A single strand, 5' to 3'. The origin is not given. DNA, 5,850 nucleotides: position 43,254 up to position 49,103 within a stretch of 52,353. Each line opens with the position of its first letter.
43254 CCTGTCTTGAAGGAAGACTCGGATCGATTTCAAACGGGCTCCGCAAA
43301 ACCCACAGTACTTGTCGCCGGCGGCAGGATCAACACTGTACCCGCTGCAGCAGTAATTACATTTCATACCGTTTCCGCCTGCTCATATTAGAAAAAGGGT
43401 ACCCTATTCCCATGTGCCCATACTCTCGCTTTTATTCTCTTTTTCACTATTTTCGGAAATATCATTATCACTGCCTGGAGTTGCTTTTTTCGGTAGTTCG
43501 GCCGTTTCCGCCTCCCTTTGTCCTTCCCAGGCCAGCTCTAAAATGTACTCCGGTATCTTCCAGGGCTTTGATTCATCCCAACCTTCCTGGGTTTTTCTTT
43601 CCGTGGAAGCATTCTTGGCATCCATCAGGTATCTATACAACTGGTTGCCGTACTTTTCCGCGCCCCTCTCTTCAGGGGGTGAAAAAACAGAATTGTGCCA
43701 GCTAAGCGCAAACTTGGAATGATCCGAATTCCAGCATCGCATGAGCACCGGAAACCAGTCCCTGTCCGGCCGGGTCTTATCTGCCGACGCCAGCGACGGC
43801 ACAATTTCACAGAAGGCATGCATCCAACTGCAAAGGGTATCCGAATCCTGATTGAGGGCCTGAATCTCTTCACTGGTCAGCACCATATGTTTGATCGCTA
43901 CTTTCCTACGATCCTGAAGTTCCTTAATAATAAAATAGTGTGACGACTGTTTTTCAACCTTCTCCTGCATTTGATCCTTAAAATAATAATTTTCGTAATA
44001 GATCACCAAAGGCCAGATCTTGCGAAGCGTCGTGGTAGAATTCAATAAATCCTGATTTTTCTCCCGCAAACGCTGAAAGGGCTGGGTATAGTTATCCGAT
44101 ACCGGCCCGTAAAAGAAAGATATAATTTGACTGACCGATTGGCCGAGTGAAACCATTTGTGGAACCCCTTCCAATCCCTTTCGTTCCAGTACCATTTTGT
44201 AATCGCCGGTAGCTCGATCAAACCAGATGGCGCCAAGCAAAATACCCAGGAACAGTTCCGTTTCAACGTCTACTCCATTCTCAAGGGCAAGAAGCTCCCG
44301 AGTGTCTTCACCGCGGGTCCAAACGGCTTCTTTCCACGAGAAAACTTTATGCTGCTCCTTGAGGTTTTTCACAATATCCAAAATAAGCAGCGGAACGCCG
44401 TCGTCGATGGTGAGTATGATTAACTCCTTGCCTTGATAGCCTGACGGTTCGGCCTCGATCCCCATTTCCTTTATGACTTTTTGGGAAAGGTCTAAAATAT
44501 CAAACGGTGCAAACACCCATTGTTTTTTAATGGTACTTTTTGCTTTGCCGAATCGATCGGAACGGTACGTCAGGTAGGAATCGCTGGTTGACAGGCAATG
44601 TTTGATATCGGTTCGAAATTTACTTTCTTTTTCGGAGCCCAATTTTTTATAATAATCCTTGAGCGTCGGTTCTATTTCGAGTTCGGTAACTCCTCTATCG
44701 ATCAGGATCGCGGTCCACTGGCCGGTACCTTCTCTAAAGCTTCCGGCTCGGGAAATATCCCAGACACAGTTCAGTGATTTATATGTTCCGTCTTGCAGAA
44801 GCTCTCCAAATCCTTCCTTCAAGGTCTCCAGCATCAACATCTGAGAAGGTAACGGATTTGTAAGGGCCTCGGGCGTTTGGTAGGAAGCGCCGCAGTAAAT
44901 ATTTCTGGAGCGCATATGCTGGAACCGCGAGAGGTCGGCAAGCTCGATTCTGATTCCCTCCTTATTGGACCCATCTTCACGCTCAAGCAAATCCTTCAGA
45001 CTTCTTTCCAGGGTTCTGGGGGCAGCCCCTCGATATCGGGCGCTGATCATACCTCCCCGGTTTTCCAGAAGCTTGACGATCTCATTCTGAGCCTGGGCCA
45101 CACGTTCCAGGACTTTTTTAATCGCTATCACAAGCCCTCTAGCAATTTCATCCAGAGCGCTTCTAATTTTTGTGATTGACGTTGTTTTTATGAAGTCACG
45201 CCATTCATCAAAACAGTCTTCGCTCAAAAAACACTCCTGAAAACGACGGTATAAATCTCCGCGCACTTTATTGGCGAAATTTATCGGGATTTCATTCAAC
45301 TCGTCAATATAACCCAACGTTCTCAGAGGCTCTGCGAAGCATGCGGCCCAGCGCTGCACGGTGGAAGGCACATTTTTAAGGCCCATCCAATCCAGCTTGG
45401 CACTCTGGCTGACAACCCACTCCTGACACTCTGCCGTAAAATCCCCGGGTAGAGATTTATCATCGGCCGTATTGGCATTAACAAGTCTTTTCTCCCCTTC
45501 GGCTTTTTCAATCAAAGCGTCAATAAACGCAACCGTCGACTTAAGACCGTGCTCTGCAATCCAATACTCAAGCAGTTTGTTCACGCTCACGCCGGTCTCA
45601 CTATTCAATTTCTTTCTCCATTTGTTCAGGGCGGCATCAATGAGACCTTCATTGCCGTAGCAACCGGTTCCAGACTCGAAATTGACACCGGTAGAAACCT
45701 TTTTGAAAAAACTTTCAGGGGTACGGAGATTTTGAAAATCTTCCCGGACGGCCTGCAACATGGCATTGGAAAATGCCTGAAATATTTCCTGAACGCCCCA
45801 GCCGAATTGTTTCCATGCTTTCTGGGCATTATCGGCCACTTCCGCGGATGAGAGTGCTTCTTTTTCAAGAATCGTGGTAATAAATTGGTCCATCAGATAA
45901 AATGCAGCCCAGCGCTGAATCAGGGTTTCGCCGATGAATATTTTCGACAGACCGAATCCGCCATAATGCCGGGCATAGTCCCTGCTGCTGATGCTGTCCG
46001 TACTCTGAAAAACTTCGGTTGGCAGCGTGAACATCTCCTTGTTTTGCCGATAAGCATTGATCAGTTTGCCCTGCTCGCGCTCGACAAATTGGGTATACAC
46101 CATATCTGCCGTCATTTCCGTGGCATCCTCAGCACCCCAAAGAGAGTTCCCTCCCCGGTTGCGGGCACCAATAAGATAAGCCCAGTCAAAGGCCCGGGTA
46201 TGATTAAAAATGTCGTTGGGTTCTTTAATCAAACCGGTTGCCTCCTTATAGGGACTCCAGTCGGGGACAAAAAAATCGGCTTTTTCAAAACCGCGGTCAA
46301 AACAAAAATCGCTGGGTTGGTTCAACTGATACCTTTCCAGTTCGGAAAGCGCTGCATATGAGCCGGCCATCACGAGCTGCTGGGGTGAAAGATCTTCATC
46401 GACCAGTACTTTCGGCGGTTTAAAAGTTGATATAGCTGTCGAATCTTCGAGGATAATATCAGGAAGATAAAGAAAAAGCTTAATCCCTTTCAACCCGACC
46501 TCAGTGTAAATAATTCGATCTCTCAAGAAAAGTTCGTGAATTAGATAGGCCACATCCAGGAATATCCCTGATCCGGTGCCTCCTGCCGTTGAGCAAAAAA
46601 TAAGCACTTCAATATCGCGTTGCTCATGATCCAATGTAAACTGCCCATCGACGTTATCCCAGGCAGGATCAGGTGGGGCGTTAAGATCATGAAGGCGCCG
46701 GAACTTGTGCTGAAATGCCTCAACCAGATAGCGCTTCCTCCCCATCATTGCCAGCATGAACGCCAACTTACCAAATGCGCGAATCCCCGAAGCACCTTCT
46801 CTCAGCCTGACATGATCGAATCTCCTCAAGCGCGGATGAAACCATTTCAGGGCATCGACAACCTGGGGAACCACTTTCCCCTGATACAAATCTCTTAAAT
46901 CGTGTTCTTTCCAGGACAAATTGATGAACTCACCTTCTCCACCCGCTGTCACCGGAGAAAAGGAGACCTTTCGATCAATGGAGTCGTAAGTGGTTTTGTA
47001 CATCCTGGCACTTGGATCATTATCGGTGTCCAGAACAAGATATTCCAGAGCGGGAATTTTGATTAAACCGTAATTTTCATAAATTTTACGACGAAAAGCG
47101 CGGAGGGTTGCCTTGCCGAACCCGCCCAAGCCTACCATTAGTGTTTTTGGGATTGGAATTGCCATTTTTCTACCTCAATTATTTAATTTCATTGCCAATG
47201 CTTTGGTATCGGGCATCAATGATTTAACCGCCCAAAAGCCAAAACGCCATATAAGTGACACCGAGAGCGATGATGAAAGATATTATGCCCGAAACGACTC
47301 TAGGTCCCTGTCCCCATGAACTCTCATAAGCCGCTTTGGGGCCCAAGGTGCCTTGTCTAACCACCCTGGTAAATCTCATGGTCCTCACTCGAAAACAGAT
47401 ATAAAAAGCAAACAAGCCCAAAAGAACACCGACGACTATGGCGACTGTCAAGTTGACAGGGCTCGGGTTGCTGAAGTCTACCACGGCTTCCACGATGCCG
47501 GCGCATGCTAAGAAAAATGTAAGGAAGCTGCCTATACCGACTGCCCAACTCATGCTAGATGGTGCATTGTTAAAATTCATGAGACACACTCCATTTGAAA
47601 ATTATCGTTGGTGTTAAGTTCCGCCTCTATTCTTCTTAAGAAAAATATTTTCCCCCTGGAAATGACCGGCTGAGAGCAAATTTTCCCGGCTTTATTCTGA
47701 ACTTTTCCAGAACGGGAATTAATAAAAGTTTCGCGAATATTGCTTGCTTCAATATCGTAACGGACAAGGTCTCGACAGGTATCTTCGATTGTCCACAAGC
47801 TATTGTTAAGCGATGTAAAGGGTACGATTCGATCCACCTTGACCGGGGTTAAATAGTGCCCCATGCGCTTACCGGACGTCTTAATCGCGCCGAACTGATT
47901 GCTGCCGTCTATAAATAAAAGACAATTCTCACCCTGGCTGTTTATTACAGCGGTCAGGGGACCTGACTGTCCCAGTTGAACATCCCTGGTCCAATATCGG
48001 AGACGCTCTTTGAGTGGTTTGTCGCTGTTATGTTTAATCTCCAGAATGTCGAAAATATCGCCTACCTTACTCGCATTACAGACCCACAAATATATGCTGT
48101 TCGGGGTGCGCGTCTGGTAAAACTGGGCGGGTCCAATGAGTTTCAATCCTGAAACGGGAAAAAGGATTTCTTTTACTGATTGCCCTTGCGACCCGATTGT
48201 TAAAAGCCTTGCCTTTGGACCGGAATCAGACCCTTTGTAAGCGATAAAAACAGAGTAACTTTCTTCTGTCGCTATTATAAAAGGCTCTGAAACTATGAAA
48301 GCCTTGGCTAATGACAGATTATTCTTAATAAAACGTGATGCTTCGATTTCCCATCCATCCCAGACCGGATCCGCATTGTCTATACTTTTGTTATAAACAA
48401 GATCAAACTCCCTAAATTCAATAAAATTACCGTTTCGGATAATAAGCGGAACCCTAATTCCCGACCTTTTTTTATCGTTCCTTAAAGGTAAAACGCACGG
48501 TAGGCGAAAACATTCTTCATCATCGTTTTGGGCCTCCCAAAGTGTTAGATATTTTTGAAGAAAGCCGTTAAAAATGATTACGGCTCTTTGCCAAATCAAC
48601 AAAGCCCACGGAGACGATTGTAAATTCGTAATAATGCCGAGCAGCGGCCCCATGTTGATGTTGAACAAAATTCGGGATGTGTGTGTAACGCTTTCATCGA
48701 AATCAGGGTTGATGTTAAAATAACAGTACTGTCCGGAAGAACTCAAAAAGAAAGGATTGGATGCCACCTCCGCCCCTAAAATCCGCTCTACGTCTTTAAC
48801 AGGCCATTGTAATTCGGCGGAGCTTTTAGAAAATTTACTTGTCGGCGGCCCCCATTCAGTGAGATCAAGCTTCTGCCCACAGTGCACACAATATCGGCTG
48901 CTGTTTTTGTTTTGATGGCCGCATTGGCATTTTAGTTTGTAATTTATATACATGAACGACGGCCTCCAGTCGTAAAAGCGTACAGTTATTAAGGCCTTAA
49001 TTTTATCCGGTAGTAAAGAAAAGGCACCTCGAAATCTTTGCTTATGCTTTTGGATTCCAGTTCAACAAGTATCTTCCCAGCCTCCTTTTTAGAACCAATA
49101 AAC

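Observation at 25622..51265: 25.6-kb one-strand array joining a tubulin-like GTPase, a kinase::Hsp70 fusion, GrpE-like proteins, vWA and a ZorAB-like stator: candidate undescribed system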

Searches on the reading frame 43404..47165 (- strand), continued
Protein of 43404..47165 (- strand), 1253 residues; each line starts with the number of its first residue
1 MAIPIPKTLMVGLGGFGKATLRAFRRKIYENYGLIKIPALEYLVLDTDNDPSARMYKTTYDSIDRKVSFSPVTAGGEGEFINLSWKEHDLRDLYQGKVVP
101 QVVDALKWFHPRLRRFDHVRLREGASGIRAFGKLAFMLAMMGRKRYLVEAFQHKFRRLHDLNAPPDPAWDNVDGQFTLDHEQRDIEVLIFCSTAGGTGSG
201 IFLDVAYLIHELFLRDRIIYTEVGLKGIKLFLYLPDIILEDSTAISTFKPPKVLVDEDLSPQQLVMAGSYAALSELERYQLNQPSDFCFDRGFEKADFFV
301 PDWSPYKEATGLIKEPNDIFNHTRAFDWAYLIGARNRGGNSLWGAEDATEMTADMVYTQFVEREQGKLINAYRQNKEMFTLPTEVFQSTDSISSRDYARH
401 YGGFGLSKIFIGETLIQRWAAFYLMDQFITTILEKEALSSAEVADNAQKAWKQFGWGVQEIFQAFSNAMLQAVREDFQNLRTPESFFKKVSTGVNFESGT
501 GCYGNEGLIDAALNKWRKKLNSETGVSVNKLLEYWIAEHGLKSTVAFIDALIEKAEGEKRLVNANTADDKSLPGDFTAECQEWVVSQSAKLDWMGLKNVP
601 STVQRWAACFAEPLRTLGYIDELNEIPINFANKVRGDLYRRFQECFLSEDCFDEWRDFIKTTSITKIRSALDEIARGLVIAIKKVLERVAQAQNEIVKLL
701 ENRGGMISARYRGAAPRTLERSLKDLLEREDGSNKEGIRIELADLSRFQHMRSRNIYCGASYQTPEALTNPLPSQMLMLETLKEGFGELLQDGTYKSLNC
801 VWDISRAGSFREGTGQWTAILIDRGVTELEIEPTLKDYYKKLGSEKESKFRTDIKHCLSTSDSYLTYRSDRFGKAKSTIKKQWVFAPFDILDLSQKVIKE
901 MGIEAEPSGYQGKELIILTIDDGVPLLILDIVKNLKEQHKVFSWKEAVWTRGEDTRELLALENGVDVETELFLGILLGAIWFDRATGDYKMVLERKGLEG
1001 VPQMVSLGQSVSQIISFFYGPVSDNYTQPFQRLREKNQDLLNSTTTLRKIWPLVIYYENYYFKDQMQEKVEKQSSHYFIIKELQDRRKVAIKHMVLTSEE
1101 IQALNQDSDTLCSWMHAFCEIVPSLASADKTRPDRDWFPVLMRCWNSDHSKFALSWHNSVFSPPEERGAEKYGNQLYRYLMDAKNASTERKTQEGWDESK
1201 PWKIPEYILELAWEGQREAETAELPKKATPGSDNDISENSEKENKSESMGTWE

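Call 118: search_protein_representatives(alignment_id=A4)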
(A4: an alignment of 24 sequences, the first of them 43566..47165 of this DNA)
Query: 24 sequences, 1153 profile positions. Proteins with E-value up to 0.001 (for the whole library): 8786; up to 1e-10: 6830; up to 1e-30: 2630. The best 150 are listed.
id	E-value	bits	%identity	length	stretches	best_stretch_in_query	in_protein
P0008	0.0e+00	1391.0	-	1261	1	1-1142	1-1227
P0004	0.0e+00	1376.4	-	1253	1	1-1152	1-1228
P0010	0.0e+00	1368.3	-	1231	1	1-1142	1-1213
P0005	0.0e+00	1350.2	-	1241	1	1-1148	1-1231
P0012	0.0e+00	1238.7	-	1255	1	1-1152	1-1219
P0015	6.7e-295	998.2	-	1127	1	4-1065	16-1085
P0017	1.2e-224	765.5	-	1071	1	1-1053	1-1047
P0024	2.7e-218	744.5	-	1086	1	1-1107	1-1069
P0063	7.8e-202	689.9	-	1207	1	1-997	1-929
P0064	1.6e-198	679.0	-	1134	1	7-1139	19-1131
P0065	1.7e-182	625.9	-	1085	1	1-916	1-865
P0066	8.1e-164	564.0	-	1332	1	4-1065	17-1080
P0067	3.4e-160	552.0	-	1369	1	3-1069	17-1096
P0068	2.4e-157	542.6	-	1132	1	4-989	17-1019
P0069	1.2e-151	523.7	-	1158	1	3-1112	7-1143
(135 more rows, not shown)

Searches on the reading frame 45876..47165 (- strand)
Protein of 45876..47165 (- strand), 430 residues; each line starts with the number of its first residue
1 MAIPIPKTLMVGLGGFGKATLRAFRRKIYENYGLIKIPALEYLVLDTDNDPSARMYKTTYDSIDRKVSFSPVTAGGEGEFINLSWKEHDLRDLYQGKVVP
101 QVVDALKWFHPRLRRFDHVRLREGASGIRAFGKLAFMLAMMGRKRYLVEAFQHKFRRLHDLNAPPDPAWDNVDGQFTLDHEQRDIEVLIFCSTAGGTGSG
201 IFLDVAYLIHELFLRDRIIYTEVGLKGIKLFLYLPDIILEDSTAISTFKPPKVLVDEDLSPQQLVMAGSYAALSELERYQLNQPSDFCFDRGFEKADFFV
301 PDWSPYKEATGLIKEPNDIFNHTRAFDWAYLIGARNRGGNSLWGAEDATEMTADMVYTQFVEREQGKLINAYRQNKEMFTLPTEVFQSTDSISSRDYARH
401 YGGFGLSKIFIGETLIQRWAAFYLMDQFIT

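Call 60: search_dna_similar(query=window:45876-47165:-, collection=plasmids, mode=protein, max_evalue=0.00001, max_rows=25)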
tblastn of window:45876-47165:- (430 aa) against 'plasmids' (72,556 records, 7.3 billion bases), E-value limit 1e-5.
Records with a match: 4; places in all: 4; records where one place covers at least 80% of the query: 3.
Best place of each record, by identity: <60% 4.
By first word of the organism name: Allomeiothermus 1; Meiothermus 1; Bacillus 1; Thermus 1.
By predicted mobility (MOB-suite, as given by PLSDB): non-mobilizable 4.
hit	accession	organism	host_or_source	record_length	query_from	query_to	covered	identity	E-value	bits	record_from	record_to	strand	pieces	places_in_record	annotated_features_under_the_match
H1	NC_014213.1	Allomeiothermus silvanus DSM 9946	hot spring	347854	5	429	99%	22.6%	7e-8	62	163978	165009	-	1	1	tubulin-like doman-containing protein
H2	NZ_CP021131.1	Meiothermus taiwanensis WR-220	-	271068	5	409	94%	22.9%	4e-8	63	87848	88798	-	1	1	tubulin-like doman-containing protein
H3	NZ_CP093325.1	Bacillus sp. N5-665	whole organism,peat soil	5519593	1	360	84%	23.2%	2e-8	64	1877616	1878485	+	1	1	none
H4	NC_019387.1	Thermus oshimai JL-2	-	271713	5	347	80%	23.9%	1e-6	59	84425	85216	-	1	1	tubulin-like doman-containing protein | vWA domain-containing protein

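Call 61: search_dna_similar(query=window:45876-47165:-, collection=phages, mode=protein, max_evalue=0.00001, max_rows=15)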
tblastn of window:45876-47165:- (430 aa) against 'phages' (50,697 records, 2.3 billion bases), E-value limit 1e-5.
No match.

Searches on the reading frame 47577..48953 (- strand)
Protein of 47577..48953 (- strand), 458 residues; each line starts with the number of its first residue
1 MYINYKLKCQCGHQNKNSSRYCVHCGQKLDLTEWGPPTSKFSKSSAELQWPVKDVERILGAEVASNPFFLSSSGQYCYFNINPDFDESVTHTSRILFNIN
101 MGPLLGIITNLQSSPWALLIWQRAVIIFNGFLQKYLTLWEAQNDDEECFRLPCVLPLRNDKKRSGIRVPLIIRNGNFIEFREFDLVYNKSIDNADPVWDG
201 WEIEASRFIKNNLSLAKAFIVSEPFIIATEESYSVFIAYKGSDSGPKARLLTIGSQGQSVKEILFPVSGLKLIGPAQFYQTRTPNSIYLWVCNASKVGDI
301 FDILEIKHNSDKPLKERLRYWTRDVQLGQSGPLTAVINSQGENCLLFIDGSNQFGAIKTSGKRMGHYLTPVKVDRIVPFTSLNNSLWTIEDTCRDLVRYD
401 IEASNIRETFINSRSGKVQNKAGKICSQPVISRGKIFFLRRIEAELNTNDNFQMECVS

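Call 4: search_protein_families(library=pfam, proteins=[window:47577-48953:-], max_evalue=0.01)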
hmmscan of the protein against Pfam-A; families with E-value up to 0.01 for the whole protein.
window:47577-48953:- (458 aa): 2 families
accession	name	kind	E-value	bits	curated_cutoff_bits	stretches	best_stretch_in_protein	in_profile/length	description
PF12773.13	DZR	-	0.00074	20.1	27.3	1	9-30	2-23/45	Double zinc ribbon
PF13240.11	Zn_Ribbon_1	-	0.0029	17.8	25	1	10-29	4-23/23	zinc-ribbon domain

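Call 6: search_protein_families(library=padloc, proteins=[window:47577-48953:-], max_evalue=0.01)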
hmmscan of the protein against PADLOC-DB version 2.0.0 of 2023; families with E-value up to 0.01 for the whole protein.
window:47577-48953:- (458 aa): 0 families

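Call 56: search_protein_families(library=ncbifam, proteins=[window:47577-48953:-], max_evalue=0.01)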
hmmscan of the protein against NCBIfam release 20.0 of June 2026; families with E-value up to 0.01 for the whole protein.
window:47577-48953:- (458 aa): 0 families

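Call 59: find_homologous_proteins(query=window:47577-48953:-, max_evalue=0.001)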
Query window:47577-48953:- (458 aa): 4 proteins with E <= 0.001 among 2612 candidates.
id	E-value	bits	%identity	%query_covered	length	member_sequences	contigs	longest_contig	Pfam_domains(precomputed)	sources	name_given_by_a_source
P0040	0.0e+0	1048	98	100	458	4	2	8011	-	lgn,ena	-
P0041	2.1e-280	948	88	100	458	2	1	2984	-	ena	-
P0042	3.1e-255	865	81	100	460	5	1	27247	-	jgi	-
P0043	1.3e-128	448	73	59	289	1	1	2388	-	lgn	-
